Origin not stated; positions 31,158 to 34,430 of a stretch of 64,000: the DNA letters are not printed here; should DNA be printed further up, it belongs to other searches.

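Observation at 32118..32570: RelA/SpoT homolog with a pseudo-hydrolase domain (HD replaced by TE) and intact synthetase: a RelA-like alarmone synthetase in a eukaryote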

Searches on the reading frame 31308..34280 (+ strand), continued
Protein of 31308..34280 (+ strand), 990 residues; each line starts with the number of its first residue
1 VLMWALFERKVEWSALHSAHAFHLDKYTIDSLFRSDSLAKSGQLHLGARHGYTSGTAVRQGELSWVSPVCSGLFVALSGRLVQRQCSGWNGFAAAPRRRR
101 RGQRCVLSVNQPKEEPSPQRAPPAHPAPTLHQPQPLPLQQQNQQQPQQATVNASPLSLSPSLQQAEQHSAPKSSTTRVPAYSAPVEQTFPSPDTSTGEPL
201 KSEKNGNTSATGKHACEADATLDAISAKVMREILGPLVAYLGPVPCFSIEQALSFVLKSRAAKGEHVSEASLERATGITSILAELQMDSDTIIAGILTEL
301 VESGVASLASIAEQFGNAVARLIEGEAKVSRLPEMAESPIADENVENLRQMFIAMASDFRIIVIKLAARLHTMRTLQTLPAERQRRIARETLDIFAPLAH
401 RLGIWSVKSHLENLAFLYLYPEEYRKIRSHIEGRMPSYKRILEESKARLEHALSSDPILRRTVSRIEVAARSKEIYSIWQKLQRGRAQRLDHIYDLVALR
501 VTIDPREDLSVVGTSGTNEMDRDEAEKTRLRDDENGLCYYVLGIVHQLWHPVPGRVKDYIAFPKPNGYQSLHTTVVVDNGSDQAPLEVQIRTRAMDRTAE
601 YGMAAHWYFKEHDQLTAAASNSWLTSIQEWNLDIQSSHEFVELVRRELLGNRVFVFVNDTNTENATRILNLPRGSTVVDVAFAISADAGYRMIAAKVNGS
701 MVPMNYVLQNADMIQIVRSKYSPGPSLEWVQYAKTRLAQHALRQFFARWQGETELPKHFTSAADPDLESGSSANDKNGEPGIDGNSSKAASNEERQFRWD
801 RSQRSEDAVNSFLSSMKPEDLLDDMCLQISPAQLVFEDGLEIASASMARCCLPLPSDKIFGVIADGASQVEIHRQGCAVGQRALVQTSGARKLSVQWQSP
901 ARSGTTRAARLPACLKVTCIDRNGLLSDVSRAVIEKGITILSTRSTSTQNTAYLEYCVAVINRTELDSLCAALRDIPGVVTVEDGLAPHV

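Call 9: find_homologous_proteins(query=window:31314-34280:+)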
Query window:31314-34280:+ (988 aa): 7087 proteins with E <= 0.001 among 8000 candidates; the best 120 are listed.
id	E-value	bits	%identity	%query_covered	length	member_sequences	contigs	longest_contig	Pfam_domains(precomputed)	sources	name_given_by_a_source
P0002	0.0e+0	2215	99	100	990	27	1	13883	PF04607.24,PF13328.13,PF02824.28,PF13291.13,PF28438.1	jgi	-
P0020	0.0e+0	1288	72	80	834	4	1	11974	PF04607.24,PF13328.13,PF02824.28,PF01966.29,PF13291.13,PF28438.1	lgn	-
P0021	0.0e+0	1277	73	80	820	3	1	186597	PF04607.24,PF13328.13,PF02824.28,PF01966.29,PF13291.13,PF01842.32,PF28438.1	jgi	jgi:GTP pyrophosphokinase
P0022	9.6e-259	879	55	77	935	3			PF04607.24,PF13328.13,PF02824.28,PF13291.13,PF28438.1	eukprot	eukprot:ctg_342.g235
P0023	3.2e-157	543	50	50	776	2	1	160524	PF04607.24,PF13328.13,PF02824.28,PF01966.29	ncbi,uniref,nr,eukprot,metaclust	ncbi:guanosine-3',5'-bis(diphosphate) 3'-pyrophosphohydrolase [Galdieria sulphuraria]|uniref:GTP dip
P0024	1.3e-154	535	50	52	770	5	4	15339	PF04607.24,PF13328.13,PF02824.28,PF01966.29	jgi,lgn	-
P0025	7.0e-154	532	49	52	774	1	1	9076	PF04607.24,PF13328.13,PF02824.28,PF01966.29,PF13291.13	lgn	-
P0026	4.6e-148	513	39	76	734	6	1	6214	PF04607.24,PF13328.13,PF19296.6,PF02824.28,PF01966.29,PF13291.13,PF01842.32,PF28438.1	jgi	-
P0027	1.1e-139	485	46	52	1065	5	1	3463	PF04607.24,PF13328.13,PF02824.28,PF01966.29,PF13291.13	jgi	-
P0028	1.7e-137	478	39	77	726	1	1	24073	PF04607.24,PF13328.13,PF19296.6,PF02824.28,PF01966.29,PF13291.13,PF28438.1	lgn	-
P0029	9.5e-137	476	45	52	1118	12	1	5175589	PF04607.24,PF13328.13,PF02824.28,PF01966.29,PF13291.13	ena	-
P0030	2.1e-136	474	44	52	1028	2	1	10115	PF04607.24,PF13328.13,PF02824.28,PF01966.29,PF13291.13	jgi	-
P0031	4.1e-136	473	39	71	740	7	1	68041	PF04607.24,PF13328.13,PF19296.6,PF02824.28,PF01966.29,PF13291.13,PF28438.1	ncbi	ncbi:MAG: GTP pyrophosphokinase [Meiothermus sp.]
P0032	1.1e-134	469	38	76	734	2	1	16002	PF04607.24,PF13328.13,PF19296.6,PF02824.28,PF01966.29,PF13291.13,PF28438.1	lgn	-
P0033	2.1e-134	468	38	73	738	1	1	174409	PF04607.24,PF13328.13,PF19296.6,PF02824.28,PF01966.29,PF13291.13,PF28438.1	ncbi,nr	ncbi:MAG: bifunctional (p)ppGpp synthetase/guanosine-3',5'-bis(diphosphate) 3'-pyrophosphohydrolase 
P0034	8.8e-134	466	38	75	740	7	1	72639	PF04607.24,PF13328.13,PF19296.6,PF02824.28,PF01966.29,PF13291.13,PF28438.1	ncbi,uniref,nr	ncbi:RelA/SpoT family protein [Meiothermus granaticius]|uniref:GTP pyrophosphokinase n=1 Tax=Meiothe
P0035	2.4e-133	464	38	74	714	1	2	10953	PF04607.24,PF13328.13,PF19296.6,PF02824.28,PF01966.29,PF13291.13,PF28438.1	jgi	jgi:GTP pyrophosphokinase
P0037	1.0e-132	462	37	76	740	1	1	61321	PF04607.24,PF13328.13,PF19296.6,PF02824.28,PF01966.29,PF13291.13,PF28438.1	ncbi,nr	ncbi:MAG: bifunctional (p)ppGpp synthetase/guanosine-3',5'-bis(diphosphate) 3'-pyrophosphohydrolase 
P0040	7.9e-132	459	37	76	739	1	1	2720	PF04607.24,PF13328.13,PF19296.6,PF02824.28,PF01966.29,PF13291.13,PF28438.1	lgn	-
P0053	2.0e-124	435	-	-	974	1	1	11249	PF04607.24,PF13328.13,PF19296.6,PF02824.28,PF01966.29,PF13291.13,PF01842.32,PF28438.1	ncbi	-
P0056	9.0e-120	419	41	53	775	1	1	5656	PF04607.24,PF13328.13,PF19296.6,PF02824.28,PF01966.29,PF13291.13,PF28438.1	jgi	-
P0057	1.3e-117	412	40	56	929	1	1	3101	PF04607.24,PF13328.13,PF02824.28,PF01966.29,PF13291.13,PF28438.1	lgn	-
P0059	4.8e-115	404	35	76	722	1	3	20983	PF04607.24,PF13328.13,PF19296.6,PF02824.28,PF01966.29,PF13291.13,PF01842.32,PF28438.1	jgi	jgi:guanosine-3',5'-bis(diphosphate) 3'-pyrophosphohydrolase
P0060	5.6e-115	404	35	76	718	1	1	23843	PF04607.24,PF13328.13,PF19296.6,PF02824.28,PF01966.29,PF13291.13,PF28438.1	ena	-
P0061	5.7e-115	404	35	76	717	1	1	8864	PF04607.24,PF13328.13,PF19296.6,PF02824.28,PF01966.29,PF13291.13,PF01842.32,PF28438.1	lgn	-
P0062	8.1e-115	403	35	75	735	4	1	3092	PF04607.24,PF13328.13,PF19296.6,PF02824.28,PF01966.29,PF22629.3,PF13291.13,PF01842.32,PF28438.1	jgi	jgi:guanosine-3',5'-bis(diphosphate) 3'-pyrophosphohydrolase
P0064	3.2e-114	401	40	53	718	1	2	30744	PF04607.24,PF13328.13,PF19296.6,PF02824.28,PF01966.29,PF13291.13,PF01842.32,PF28438.1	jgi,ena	-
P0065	1.1e-113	399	34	76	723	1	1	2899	PF04607.24,PF13328.13,PF19296.6,PF02824.28,PF01966.29,PF13291.13,PF01842.32,PF28438.1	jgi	jgi:GTP pyrophosphokinase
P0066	1.2e-113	399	39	53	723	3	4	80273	PF04607.24,PF13328.13,PF19296.6,PF02824.28,PF01966.29,PF13291.13,PF01842.32,PF28438.1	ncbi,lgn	ncbi:MAG: bifunctional (p)ppGpp synthetase/guanosine-3',5'-bis(diphosphate) 3'-pyrophosphohydrolase 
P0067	1.2e-113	399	40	53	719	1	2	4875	PF04607.24,PF13328.13,PF19296.6,PF02824.28,PF01966.29,PF13291.13,PF28438.1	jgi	jgi:(p)ppGpp synthetase, RelA/SpoT family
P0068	1.5e-113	399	40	53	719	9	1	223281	PF04607.24,PF13328.13,PF19296.6,PF02824.28,PF01966.29,PF13291.13,PF28438.1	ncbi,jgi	ncbi:MAG: bifunctional (p)ppGpp synthetase/guanosine-3',5'-bis(diphosphate) 3'-pyrophosphohydrolase 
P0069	2.6e-113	398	39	53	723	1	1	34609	PF04607.24,PF13328.13,PF19296.6,PF02824.28,PF01966.29,PF13291.13,PF01842.32,PF28438.1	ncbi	ncbi:MAG: bifunctional (p)ppGpp synthetase/guanosine-3',5'-bis(diphosphate) 3'-pyrophosphohydrolase 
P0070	2.7e-113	398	39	53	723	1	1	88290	PF04607.24,PF13328.13,PF19296.6,PF02824.28,PF01966.29,PF13291.13,PF01842.32,PF28438.1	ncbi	ncbi:MAG: bifunctional (p)ppGpp synthetase/guanosine-3',5'-bis(diphosphate) 3'-pyrophosphohydrolase 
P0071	3.6e-113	398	40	53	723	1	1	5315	PF04607.24,PF13328.13,PF19296.6,PF02824.28,PF01966.29,PF13291.13,PF01842.32,PF28438.1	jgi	jgi:GTP pyrophosphokinase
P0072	4.0e-113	397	40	53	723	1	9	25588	PF04607.24,PF13328.13,PF19296.6,PF02824.28,PF01966.29,PF13291.13,PF01842.32,PF28438.1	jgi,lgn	jgi:GTP pyrophosphokinase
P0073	4.0e-113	397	40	53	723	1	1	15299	PF04607.24,PF13328.13,PF19296.6,PF02824.28,PF01966.29,PF13291.13,PF01842.32,PF28438.1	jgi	-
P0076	9.8e-113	396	39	53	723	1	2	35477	PF04607.24,PF13328.13,PF19296.6,PF02824.28,PF01966.29,PF13291.13,PF01842.32,PF28438.1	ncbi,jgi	ncbi:MAG: bifunctional (p)ppGpp synthetase/guanosine-3',5'-bis(diphosphate) 3'-pyrophosphohydrolase 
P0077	1.2e-112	396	39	53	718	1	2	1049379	PF04607.24,PF13328.13,PF19296.6,PF02824.28,PF01966.29,PF13291.13,PF01842.32,PF28438.1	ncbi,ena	-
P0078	2.1e-112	395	41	47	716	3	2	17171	PF04607.24,PF13328.13,PF19296.6,PF02824.28,PF01966.29,PF13291.13,PF01842.32,PF28438.1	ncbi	ncbi:MAG: RelA/SpoT family protein [Candidatus Dormibacteria bacterium]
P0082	3.1e-111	391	40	53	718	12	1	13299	PF04607.24,PF13328.13,PF19296.6,PF02824.28,PF01966.29,PF13291.13,PF28438.1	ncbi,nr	ncbi:MAG: (p)ppGpp synthetase [Bacillota bacterium]|nr:MAG: (p)ppGpp synthetase [Bacillota bacterium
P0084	1.1e-109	386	44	44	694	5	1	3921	PF04607.24,PF13328.13,PF02824.28,PF13291.13,PF28438.1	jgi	jgi:RelA/SpoT family (p)ppGpp synthetase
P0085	1.2e-109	386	39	53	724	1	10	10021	PF04607.24,PF13328.13,PF19296.6,PF02824.28,PF01966.29,PF13291.13,PF28438.1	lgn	-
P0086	2.4e-109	385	34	76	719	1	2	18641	PF04607.24,PF13328.13,PF19296.6,PF02824.28,PF01966.29,PF13291.13,PF01842.32,PF28438.1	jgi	-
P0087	3.1e-109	385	34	75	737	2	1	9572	PF04607.24,PF13328.13,PF19296.6,PF02824.28,PF01966.29,PF13291.13,PF01842.32,PF28438.1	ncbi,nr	ncbi:MAG: bifunctional (p)ppGpp synthetase/guanosine-3',5'-bis(diphosphate) 3'-pyrophosphohydrolase 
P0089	1.6e-108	382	34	66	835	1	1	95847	PF04607.24,PF13328.13,PF02824.28,PF01966.29,PF28438.1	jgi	jgi:GTP diphosphokinase / guanosine-3',5'-bis(diphosphate) 3'-diphosphatase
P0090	2.0e-108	382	35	71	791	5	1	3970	PF04607.24,PF13328.13,PF19296.6,PF02824.28,PF01966.29,PF13291.13,PF01842.32,PF28438.1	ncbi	ncbi:MAG: RelA/SpoT family protein [Egibacteraceae bacterium]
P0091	2.5e-108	382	33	76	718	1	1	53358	PF04607.24,PF13328.13,PF19296.6,PF02824.28,PF01966.29,PF13291.13,PF01842.32,PF28438.1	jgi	jgi:GTP pyrophosphokinase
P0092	3.4e-108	381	35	76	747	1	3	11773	PF04607.24,PF13328.13,PF19296.6,PF02824.28,PF01966.29,PF13291.13,PF01842.32,PF28438.1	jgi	jgi:GTP diphosphokinase / guanosine-3',5'-bis(diphosphate) 3'-diphosphatase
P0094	5.2e-108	380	34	74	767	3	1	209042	PF04607.24,PF13328.13,PF19296.6,PF02824.28,PF01966.29,PF13291.13,PF01842.32,PF28438.1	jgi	jgi:GTP pyrophosphokinase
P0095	5.3e-108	380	34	76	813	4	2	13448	PF04607.24,PF13328.13,PF19296.6,PF02824.28,PF01966.29,PF13291.13,PF01842.32,PF28438.1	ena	-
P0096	2.4e-107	378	35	71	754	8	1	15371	PF04607.24,PF13328.13,PF19296.6,PF02824.28,PF01966.29,PF13291.13,PF01842.32,PF28438.1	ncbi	-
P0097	3.0e-107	378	35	71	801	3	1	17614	PF04607.24,PF13328.13,PF19296.6,PF02824.28,PF01966.29,PF13291.13,PF01842.32,PF28438.1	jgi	jgi:GTP pyrophosphokinase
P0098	3.7e-107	378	33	76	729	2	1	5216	PF04607.24,PF13328.13,PF19296.6,PF02824.28,PF01966.29,PF13291.13,PF01842.32,PF28438.1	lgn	-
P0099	4.0e-107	378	34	76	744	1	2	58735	PF04607.24,PF13328.13,PF19296.6,PF02824.28,PF01966.29,PF13291.13,PF01842.32,PF28438.1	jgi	jgi:GTP diphosphokinase / guanosine-3',5'-bis(diphosphate) 3'-diphosphatase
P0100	4.1e-107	378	36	71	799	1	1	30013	PF04607.24,PF13328.13,PF19296.6,PF02824.28,PF01966.29,PF22629.3,PF13291.13,PF01842.32,PF28438.1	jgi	jgi:GTP pyrophosphokinase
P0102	4.1e-106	374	34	74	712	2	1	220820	PF04607.24,PF13328.13,PF19296.6,PF02824.28,PF01966.29,PF13291.13,PF28438.1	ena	-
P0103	6.7e-106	374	33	77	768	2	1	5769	PF04607.24,PF13328.13,PF19296.6,PF02824.28,PF01966.29,PF13291.13,PF28438.1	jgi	jgi:guanosine-3',5'-bis(diphosphate) 3'-pyrophosphohydrolase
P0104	6.9e-106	373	32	78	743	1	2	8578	PF04607.24,PF13328.13,PF19296.6,PF02824.28,PF01966.29,PF13291.13,PF01842.32,PF28438.1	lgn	-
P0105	9.0e-106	373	36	71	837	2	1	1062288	PF04607.24,PF13328.13,PF19296.6,PF02824.28,PF01966.29,PF13291.13,PF01842.32,PF28438.1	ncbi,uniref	ncbi:RelA/SpoT family protein [uncultured Jatrophihabitans sp.]|uniref:RelA/SpoT family protein n=1 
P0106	9.4e-106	373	34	71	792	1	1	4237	PF04607.24,PF13328.13,PF19296.6,PF02824.28,PF01966.29,PF13291.13,PF01842.32,PF28438.1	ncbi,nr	ncbi:MAG: bifunctional (p)ppGpp synthetase/guanosine-3',5'-bis(diphosphate) 3'-pyrophosphohydrolase 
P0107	1.1e-105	373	34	74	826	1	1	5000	PF04607.24,PF13328.13,PF19296.6,PF02824.28,PF01966.29,PF13291.13,PF01842.32,PF28438.1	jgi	jgi:GTP pyrophosphokinase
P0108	1.1e-105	373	34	71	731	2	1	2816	PF04607.24,PF13328.13,PF19296.6,PF02824.28,PF01966.29,PF13291.13,PF01842.32,PF28438.1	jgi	jgi:GTP pyrophosphokinase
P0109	1.2e-105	373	36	71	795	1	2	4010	PF04607.24,PF13328.13,PF19296.6,PF02824.28,PF01966.29,PF13291.13,PF01842.32,PF28438.1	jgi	jgi:GTP pyrophosphokinase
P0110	1.5e-105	372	36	71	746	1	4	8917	PF04607.24,PF13328.13,PF19296.6,PF02824.28,PF01966.29,PF22629.3,PF13291.13,PF01842.32,PF28438.1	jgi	jgi:GTP pyrophosphokinase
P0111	2.3e-105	372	34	74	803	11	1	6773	PF04607.24,PF13328.13,PF19296.6,PF02824.28,PF01966.29,PF13291.13,PF01842.32,PF28438.1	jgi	jgi:GTP pyrophosphokinase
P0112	2.7e-105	371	35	71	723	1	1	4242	PF04607.24,PF13328.13,PF19296.6,PF02824.28,PF01966.29,PF13291.13,PF28438.1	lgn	-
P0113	2.8e-105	371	32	74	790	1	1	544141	PF04607.24,PF13328.13,PF19296.6,PF02824.28,PF01966.29,PF13291.13,PF28438.1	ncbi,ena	-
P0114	3.0e-105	371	34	74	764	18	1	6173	PF04607.24,PF13328.13,PF19296.6,PF02824.28,PF01966.29,PF13291.13,PF01842.32,PF28438.1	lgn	-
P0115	4.7e-105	371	32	78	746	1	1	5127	PF04607.24,PF13328.13,PF19296.6,PF02824.28,PF01966.29,PF22629.3,PF13291.13,PF01842.32,PF28438.1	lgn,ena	-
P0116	5.0e-105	371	33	79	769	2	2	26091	PF04607.24,PF13328.13,PF19296.6,PF02824.28,PF01966.29,PF13291.13,PF28438.1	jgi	jgi:GTP pyrophosphokinase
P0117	8.8e-105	370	35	71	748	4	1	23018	PF04607.24,PF13328.13,PF19296.6,PF02824.28,PF01966.29,PF13291.13,PF01842.32,PF28438.1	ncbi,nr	ncbi:MAG TPA: bifunctional (p)ppGpp synthetase/guanosine-3',5'-bis(diphosphate) 3'-pyrophosphohydrol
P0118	9.8e-105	370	33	71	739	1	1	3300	PF04607.24,PF13328.13,PF19296.6,PF02824.28,PF01966.29,PF22629.3,PF13291.13,PF01842.32,PF28438.1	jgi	jgi:guanosine-3',5'-bis(diphosphate) 3'-pyrophosphohydrolase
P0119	1.5e-104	369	34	74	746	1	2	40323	PF04607.24,PF13328.13,PF19296.6,PF02824.28,PF01966.29,PF13291.13,PF01842.32,PF28438.1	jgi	jgi:guanosine-3',5'-bis(diphosphate) 3'-pyrophosphohydrolase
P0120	1.8e-104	369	34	71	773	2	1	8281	PF04607.24,PF13328.13,PF19296.6,PF02824.28,PF01966.29,PF13291.13,PF01842.32,PF28438.1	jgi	jgi:GTP pyrophosphokinase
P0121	2.1e-104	369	33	81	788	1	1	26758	PF04607.24,PF13328.13,PF19296.6,PF02824.28,PF01966.29,PF13291.13,PF01842.32,PF28438.1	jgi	jgi:guanosine-3',5'-bis(diphosphate) 3'-pyrophosphohydrolase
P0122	2.2e-104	368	35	71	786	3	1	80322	PF04607.24,PF13328.13,PF19296.6,PF02824.28,PF01966.29,PF13291.13,PF01842.32,PF28438.1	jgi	jgi:GTP pyrophosphokinase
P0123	2.9e-104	368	36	71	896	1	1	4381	PF04607.24,PF13328.13,PF19296.6,PF02824.28,PF01966.29,PF13291.13,PF01842.32,PF28438.1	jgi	jgi:GTP pyrophosphokinase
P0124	2.9e-104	368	35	71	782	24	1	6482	PF04607.24,PF13328.13,PF19296.6,PF02824.28,PF01966.29,PF13291.13,PF01842.32,PF28438.1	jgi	jgi:guanosine-3',5'-bis(diphosphate) 3'-pyrophosphohydrolase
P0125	3.1e-104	368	34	74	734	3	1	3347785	PF04607.24,PF13328.13,PF19296.6,PF02824.28,PF01966.29,PF13291.13,PF01842.32,PF28438.1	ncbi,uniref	ncbi:RelA/SpoT family protein [Naumannella halotolerans]|uniref:RelA/SpoT family protein n=1 Tax=Nau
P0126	3.3e-104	368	34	71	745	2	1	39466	PF04607.24,PF13328.13,PF19296.6,PF02824.28,PF01966.29,PF13291.13,PF01842.32,PF28438.1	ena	-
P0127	3.3e-104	368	36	71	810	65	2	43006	PF04607.24,PF13328.13,PF19296.6,PF02824.28,PF01966.29,PF13291.13,PF01842.32,PF28438.1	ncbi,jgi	ncbi:MAG TPA: bifunctional (p)ppGpp synthetase/guanosine-3',5'-bis(diphosphate) 3'-pyrophosphohydrol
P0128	3.8e-104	368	32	74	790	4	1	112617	PF04607.24,PF13328.13,PF19296.6,PF02824.28,PF01966.29,PF13291.13,PF28438.1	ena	-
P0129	4.2e-104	368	35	71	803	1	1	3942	PF04607.24,PF13328.13,PF19296.6,PF02824.28,PF01966.29,PF13291.13,PF01842.32,PF28438.1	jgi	jgi:GTP diphosphokinase / guanosine-3',5'-bis(diphosphate) 3'-diphosphatase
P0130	4.2e-104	368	34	76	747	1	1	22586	PF04607.24,PF13328.13,PF19296.6,PF02824.28,PF01966.29,PF13291.13,PF01842.32,PF28438.1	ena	-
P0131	4.8e-104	367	34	71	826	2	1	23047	PF04607.24,PF13328.13,PF19296.6,PF02824.28,PF01966.29,PF13291.13,PF01842.32,PF28438.1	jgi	jgi:guanosine-3',5'-bis(diphosphate) 3'-pyrophosphohydrolase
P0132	4.9e-104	367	36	71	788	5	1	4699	PF04607.24,PF13328.13,PF19296.6,PF02824.28,PF01966.29,PF13291.13,PF01842.32,PF28438.1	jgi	jgi:guanosine-3',5'-bis(diphosphate) 3'-pyrophosphohydrolase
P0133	4.9e-104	367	35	71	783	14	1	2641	PF04607.24,PF13328.13,PF19296.6,PF02824.28,PF01966.29,PF13291.13,PF01842.32,PF28438.1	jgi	-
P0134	5.3e-104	367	33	77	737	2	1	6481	PF04607.24,PF13328.13,PF19296.6,PF02824.28,PF01966.29,PF13291.13,PF01842.32,PF28438.1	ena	-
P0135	5.3e-104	367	33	76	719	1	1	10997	PF04607.24,PF13328.13,PF19296.6,PF02824.28,PF01966.29,PF13291.13,PF28438.1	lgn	-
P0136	5.4e-104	367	35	71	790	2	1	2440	PF04607.24,PF13328.13,PF19296.6,PF02824.28,PF01966.29,PF13291.13,PF01842.32,PF28438.1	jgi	jgi:GTP pyrophosphokinase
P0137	5.4e-104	367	35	71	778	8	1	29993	PF04607.24,PF13328.13,PF19296.6,PF02824.28,PF01966.29,PF13291.13,PF01842.32,PF28438.1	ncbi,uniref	ncbi:MAG: bifunctional (p)ppGpp synthetase/guanosine-3',5'-bis(diphosphate) 3'-pyrophosphohydrolase 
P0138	6.0e-104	367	35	71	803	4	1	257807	PF04607.24,PF13328.13,PF19296.6,PF02824.28,PF01966.29,PF13291.13,PF01842.32,PF28438.1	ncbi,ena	-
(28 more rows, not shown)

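Call 26: find_encoding_contigs(protein=P0021, flank=4000, max_places=3)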
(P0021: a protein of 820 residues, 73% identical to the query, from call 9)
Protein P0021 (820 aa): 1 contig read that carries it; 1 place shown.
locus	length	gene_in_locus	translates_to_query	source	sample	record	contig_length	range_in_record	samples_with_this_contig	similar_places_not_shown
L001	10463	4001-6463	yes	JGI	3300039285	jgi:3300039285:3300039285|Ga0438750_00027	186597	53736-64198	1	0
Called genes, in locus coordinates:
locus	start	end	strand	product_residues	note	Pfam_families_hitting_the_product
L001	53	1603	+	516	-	PF00226:DnaJ, PF09320:DUF1977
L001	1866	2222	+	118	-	-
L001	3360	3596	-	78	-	-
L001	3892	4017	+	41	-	-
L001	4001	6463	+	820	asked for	PF01966:HD (weak), PF13328:HD_4, PF04607:RelA_SpoT, PF02824:TGS, PF28438:RelA_RIS (weak), PF13291:ACT_4, PF01842:ACT (weak)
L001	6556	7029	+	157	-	-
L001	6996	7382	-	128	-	-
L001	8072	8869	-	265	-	PF01351:RNase_HII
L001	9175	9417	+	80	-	-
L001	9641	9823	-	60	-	-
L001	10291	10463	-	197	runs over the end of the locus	PF00177:Ribosomal_S7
